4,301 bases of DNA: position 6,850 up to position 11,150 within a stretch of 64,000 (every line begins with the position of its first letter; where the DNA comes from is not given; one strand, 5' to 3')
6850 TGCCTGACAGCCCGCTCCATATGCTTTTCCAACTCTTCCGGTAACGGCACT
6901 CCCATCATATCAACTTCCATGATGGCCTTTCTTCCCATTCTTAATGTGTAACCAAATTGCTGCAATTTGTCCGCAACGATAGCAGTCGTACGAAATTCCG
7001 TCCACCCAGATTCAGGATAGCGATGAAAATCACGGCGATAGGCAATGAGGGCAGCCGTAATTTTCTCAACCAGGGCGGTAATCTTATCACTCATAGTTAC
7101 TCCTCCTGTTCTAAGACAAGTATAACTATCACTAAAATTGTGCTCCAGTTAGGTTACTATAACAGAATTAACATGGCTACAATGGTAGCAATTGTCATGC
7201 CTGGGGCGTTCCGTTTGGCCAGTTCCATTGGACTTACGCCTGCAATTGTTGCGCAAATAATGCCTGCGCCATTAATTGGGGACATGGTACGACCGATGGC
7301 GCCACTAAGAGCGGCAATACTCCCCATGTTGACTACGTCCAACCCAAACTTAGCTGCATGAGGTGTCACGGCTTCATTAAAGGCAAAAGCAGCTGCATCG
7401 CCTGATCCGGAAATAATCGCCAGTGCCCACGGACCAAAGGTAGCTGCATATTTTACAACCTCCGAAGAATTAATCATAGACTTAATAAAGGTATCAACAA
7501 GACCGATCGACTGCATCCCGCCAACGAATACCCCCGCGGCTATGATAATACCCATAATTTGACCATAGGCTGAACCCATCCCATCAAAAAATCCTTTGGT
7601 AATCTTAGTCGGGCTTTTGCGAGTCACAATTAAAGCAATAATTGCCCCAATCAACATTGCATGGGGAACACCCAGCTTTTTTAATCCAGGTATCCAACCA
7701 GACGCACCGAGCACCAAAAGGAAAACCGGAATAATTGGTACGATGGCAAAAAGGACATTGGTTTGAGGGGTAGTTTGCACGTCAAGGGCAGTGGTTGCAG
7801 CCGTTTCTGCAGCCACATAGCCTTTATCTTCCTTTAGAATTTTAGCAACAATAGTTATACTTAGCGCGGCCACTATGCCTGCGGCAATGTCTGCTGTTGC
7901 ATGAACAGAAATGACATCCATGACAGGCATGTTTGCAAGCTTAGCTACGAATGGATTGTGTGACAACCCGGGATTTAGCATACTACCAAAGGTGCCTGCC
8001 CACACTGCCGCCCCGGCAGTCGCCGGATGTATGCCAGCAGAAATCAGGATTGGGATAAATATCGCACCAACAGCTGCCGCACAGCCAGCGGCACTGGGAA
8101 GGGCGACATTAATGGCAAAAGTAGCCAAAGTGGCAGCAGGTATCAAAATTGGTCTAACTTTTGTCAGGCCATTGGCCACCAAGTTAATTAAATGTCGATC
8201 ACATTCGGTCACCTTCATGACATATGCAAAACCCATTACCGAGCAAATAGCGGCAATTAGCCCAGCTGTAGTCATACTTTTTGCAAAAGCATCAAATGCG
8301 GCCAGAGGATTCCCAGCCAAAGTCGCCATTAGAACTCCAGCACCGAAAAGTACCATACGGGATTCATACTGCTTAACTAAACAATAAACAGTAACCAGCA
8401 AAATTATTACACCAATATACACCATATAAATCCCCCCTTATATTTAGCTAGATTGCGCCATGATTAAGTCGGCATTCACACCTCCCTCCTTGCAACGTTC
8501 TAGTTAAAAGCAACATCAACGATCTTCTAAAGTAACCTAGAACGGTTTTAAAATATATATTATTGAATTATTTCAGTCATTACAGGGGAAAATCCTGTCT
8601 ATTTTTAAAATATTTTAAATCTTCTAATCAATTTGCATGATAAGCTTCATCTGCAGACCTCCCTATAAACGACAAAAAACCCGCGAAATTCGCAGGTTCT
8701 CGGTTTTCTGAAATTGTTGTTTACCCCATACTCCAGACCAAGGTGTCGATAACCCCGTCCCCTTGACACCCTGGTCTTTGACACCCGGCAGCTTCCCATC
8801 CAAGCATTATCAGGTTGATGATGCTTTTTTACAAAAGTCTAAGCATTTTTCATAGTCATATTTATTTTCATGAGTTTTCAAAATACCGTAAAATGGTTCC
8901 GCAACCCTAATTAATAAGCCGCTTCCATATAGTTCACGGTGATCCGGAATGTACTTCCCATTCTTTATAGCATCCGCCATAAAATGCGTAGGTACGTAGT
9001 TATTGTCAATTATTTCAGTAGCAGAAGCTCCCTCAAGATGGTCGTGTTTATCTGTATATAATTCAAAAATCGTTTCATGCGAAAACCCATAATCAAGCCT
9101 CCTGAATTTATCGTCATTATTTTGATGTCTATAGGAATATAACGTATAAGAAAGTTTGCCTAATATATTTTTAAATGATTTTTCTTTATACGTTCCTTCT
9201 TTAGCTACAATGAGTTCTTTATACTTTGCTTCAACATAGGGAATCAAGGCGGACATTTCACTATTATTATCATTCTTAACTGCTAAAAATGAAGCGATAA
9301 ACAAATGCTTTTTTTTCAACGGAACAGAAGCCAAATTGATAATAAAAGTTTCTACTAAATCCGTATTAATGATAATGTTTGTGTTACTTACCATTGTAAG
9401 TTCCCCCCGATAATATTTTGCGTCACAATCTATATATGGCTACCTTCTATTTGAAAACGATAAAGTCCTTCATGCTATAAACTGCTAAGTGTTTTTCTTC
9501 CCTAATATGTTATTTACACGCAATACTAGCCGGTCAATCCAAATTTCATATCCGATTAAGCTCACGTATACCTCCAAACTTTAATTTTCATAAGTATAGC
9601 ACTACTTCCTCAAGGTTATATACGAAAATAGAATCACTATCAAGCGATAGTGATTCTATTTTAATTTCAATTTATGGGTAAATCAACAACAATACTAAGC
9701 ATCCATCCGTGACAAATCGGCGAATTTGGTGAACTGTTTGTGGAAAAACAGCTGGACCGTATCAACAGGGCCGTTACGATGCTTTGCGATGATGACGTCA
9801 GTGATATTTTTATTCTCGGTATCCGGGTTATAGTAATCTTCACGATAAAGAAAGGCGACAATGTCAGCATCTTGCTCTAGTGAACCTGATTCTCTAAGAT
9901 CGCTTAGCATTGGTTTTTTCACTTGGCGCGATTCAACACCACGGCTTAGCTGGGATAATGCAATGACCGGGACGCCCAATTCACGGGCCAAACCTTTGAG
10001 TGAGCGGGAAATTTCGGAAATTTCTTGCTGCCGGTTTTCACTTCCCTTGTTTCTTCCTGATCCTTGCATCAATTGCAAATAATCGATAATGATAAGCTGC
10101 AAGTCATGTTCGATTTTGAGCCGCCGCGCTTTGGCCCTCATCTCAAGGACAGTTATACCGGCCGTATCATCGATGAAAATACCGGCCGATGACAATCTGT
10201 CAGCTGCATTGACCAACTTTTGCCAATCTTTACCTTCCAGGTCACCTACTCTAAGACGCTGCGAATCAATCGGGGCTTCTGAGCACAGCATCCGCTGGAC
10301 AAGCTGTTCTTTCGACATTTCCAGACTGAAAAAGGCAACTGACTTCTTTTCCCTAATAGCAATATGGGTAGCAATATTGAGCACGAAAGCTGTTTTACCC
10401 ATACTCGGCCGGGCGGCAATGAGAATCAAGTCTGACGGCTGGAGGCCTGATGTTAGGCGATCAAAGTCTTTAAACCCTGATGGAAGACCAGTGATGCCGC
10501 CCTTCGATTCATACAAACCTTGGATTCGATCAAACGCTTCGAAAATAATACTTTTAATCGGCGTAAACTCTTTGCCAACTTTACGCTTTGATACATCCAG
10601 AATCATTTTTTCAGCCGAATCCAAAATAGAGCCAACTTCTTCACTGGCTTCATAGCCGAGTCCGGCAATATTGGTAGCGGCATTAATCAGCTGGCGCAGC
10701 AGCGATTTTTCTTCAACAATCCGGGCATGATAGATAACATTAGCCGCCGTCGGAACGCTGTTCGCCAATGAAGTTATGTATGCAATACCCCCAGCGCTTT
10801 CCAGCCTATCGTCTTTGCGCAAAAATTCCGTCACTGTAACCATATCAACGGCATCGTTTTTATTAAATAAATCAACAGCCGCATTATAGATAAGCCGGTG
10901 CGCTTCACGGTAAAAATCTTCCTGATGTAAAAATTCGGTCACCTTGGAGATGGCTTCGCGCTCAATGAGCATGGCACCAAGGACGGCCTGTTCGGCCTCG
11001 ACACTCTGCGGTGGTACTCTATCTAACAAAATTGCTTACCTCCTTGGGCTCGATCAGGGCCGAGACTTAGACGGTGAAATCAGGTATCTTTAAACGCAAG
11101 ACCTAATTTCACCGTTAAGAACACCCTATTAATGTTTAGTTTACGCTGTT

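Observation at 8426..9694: AT-rich orphan islet between the DcuC-family transporter gene and dnaB, carrying one 194-aa protein with no recognisable domain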

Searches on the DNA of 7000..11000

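Call 9: search_rna_families(source=window, start=7000, end=11000, threshold=evalue, max_evalue=1)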
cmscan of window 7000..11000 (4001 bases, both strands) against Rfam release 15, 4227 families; matches with E-value up to 1: 1.
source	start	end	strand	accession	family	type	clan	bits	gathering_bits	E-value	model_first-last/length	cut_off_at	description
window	9625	9687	-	RF02495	ohsC_RNA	Gene; antitoxin;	-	26.8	50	0.48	1-77/77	no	Oppression of Hydrophobic ORF by sRNA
